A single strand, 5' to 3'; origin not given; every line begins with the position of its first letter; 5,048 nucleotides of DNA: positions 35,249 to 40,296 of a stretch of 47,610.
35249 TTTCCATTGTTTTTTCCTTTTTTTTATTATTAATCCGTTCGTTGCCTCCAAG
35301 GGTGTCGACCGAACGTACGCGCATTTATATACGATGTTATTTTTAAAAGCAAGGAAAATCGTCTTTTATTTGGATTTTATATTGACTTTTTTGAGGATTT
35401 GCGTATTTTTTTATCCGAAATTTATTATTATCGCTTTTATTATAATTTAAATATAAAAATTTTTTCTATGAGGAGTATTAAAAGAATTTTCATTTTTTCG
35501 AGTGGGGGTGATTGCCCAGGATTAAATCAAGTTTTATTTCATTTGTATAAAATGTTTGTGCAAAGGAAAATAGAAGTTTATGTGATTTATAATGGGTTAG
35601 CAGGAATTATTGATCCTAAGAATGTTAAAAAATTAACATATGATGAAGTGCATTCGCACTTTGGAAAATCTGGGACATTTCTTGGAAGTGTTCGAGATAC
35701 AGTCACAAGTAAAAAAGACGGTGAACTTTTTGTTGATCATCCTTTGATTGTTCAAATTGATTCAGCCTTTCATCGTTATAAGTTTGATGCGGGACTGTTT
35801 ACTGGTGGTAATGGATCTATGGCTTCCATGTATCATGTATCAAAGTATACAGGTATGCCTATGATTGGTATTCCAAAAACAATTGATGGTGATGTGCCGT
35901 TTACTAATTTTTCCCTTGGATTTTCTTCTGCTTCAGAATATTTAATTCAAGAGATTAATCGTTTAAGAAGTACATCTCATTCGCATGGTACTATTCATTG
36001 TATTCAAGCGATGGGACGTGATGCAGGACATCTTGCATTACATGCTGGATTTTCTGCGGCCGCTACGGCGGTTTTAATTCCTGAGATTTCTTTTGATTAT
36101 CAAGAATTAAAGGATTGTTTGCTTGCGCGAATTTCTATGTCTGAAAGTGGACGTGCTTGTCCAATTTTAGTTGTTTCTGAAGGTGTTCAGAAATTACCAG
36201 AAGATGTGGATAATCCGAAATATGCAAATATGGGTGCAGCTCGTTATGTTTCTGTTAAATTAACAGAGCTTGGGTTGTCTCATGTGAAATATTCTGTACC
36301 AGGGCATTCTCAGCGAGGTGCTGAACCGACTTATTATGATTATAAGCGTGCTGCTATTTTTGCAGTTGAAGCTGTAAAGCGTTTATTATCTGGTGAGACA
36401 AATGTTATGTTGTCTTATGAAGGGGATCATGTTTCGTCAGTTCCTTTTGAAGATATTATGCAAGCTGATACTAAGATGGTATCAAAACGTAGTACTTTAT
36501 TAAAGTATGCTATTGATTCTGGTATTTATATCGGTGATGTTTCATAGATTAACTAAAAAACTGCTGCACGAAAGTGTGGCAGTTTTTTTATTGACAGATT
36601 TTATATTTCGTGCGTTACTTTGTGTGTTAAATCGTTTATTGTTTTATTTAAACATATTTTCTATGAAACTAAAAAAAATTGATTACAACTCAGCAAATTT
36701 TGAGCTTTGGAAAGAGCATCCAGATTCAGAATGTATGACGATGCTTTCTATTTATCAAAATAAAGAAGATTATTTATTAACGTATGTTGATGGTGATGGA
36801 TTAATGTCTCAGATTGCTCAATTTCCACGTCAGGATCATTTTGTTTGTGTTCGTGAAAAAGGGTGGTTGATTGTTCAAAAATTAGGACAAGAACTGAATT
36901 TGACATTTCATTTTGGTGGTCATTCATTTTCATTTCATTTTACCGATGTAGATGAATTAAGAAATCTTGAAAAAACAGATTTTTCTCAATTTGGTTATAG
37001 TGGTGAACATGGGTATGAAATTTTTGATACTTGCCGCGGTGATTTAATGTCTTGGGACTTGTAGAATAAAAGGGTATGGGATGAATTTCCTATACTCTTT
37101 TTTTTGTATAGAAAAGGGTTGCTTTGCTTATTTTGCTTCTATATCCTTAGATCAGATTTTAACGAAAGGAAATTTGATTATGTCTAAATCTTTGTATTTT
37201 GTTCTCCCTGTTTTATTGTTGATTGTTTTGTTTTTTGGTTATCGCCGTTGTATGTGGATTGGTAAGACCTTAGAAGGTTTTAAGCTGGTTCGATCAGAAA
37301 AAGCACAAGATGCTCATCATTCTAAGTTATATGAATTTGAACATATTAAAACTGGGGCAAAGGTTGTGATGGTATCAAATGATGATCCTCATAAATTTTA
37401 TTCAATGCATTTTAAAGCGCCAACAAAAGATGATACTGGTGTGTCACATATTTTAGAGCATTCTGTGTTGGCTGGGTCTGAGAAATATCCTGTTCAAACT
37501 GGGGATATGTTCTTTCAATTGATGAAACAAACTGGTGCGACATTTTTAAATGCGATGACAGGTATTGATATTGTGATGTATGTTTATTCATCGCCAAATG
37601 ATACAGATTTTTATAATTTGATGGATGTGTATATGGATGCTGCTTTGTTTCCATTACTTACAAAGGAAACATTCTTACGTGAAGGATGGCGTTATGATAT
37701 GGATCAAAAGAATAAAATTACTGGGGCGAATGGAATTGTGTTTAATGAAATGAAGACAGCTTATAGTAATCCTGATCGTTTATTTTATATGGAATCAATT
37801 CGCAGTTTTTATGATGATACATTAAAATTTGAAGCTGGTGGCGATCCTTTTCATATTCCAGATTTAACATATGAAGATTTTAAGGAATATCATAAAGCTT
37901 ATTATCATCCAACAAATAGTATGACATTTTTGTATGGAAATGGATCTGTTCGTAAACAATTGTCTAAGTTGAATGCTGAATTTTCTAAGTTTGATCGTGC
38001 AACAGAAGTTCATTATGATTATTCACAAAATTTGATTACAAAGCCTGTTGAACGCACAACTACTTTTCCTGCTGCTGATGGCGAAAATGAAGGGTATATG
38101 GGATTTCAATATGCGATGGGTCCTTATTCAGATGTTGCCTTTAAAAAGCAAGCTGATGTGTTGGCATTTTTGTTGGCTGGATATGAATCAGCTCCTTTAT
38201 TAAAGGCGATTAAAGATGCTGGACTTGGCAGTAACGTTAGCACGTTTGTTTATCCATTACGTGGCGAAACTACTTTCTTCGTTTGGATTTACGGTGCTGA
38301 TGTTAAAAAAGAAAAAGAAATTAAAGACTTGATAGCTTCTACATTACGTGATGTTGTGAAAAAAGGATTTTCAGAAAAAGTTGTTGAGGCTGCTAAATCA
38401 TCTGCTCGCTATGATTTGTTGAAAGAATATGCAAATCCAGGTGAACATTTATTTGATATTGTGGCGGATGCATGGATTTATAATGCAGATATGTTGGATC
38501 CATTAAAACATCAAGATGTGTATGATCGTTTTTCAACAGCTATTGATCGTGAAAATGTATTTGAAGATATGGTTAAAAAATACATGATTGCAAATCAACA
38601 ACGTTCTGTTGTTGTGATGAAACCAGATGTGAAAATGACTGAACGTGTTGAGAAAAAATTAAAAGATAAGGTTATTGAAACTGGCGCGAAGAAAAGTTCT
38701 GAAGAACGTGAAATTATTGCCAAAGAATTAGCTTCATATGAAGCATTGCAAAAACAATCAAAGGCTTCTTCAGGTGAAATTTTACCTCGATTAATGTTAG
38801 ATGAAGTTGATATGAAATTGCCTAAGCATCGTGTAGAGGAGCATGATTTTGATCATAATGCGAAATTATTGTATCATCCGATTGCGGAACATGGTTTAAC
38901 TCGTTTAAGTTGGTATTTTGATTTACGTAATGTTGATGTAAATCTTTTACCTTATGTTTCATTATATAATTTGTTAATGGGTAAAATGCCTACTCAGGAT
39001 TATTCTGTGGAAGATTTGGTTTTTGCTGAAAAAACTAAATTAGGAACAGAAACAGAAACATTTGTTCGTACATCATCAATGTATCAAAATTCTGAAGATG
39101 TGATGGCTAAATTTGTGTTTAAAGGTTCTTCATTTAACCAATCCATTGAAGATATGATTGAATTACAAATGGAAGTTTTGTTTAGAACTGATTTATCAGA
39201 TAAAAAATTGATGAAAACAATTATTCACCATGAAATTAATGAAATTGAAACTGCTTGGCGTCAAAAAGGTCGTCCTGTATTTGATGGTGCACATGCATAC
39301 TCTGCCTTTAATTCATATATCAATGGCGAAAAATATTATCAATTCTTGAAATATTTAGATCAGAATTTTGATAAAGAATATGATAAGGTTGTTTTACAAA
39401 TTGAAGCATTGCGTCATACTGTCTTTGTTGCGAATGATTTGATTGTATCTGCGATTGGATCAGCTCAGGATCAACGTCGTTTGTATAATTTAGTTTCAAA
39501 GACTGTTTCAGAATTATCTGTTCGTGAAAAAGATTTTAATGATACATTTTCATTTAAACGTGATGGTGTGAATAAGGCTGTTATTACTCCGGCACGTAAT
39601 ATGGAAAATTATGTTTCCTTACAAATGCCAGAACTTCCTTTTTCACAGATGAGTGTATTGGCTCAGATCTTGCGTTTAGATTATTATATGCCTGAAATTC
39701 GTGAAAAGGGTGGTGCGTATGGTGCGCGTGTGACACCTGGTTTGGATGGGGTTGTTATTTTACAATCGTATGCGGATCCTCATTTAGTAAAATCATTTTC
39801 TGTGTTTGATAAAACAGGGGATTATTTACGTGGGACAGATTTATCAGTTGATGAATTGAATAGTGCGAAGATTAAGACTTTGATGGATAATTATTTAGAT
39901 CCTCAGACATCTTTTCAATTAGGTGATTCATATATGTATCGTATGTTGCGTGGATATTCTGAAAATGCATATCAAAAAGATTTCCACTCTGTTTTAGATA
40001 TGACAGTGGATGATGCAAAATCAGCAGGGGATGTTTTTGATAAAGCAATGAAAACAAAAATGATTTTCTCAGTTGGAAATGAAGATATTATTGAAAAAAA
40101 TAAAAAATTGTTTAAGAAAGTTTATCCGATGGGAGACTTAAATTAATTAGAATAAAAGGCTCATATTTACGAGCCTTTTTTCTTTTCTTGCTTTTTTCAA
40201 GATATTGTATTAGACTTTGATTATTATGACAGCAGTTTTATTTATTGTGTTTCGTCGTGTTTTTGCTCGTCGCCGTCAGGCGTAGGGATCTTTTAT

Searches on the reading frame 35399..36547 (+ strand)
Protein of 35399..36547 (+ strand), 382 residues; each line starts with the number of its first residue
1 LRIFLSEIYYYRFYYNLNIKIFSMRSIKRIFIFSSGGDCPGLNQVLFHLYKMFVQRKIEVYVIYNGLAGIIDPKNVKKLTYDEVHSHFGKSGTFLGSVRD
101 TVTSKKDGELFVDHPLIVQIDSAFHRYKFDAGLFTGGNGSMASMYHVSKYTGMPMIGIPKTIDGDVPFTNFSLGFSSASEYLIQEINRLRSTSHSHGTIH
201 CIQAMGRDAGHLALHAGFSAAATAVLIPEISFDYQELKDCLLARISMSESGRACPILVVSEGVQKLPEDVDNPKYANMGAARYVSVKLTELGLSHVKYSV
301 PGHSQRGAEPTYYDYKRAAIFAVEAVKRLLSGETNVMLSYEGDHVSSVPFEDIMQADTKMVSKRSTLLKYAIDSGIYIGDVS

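Call 22: search_protein_families(library=pfam, proteins=[window:35399-36547:+], max_evalue=0.001)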
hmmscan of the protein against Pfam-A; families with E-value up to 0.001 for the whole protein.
window:35399-36547:+ (382 aa): 1 family
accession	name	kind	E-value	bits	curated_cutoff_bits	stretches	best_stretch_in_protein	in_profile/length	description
PF00365.25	PFK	-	2.4e-67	227.7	30.9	1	29-327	1-275/277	Phosphofructokinase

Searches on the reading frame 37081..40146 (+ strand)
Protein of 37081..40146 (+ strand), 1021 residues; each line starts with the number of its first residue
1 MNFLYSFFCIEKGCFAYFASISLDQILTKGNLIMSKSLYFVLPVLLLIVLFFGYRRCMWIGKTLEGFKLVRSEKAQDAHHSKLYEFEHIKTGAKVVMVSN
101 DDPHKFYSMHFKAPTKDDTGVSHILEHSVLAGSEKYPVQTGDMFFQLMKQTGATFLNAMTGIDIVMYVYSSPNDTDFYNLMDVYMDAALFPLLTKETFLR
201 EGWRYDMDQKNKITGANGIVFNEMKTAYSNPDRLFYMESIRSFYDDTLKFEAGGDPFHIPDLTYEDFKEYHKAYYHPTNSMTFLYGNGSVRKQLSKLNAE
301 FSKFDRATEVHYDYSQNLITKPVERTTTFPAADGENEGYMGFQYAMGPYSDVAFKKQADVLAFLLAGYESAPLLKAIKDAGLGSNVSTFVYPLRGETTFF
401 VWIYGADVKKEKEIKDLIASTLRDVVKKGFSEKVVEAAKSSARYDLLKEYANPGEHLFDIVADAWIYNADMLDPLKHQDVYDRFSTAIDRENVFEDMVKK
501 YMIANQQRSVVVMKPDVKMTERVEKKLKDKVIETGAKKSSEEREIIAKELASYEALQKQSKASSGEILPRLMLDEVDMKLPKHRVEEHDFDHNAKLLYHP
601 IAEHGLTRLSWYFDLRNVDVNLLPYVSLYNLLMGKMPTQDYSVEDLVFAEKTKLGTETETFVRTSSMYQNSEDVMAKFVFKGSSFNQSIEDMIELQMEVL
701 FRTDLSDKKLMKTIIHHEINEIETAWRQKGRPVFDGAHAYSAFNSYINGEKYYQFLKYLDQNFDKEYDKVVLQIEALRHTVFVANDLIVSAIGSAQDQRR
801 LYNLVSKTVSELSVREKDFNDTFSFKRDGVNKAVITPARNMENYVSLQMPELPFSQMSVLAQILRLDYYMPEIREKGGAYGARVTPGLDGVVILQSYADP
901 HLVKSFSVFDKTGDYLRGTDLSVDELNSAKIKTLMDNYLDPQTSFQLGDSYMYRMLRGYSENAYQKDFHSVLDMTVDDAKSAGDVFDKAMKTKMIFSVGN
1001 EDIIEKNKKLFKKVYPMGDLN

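Call 30: search_protein_families(library=pfam, proteins=[window:37081-40146:+], max_evalue=0.001)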
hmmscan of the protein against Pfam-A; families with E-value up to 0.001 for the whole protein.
window:37081-40146:+ (1021 aa): 4 families
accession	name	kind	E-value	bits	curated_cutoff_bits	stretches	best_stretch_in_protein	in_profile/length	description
PF08367.16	M16C_assoc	-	3.9e-29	102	25.3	1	513-757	1-250/252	Peptidase M16C associated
PF05193.26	Peptidase_M16_C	-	6.7e-21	75.4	23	1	261-440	1-179/181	Peptidase M16 inactive domain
PF22516.1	PreP_C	-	1.3e-19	70.9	27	1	857-999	30-171/173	PreP C-terminal domain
PF00675.25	Peptidase_M16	-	9e-11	42.3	22.3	1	115-201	27-113/149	Insulinase (Peptidase family M16)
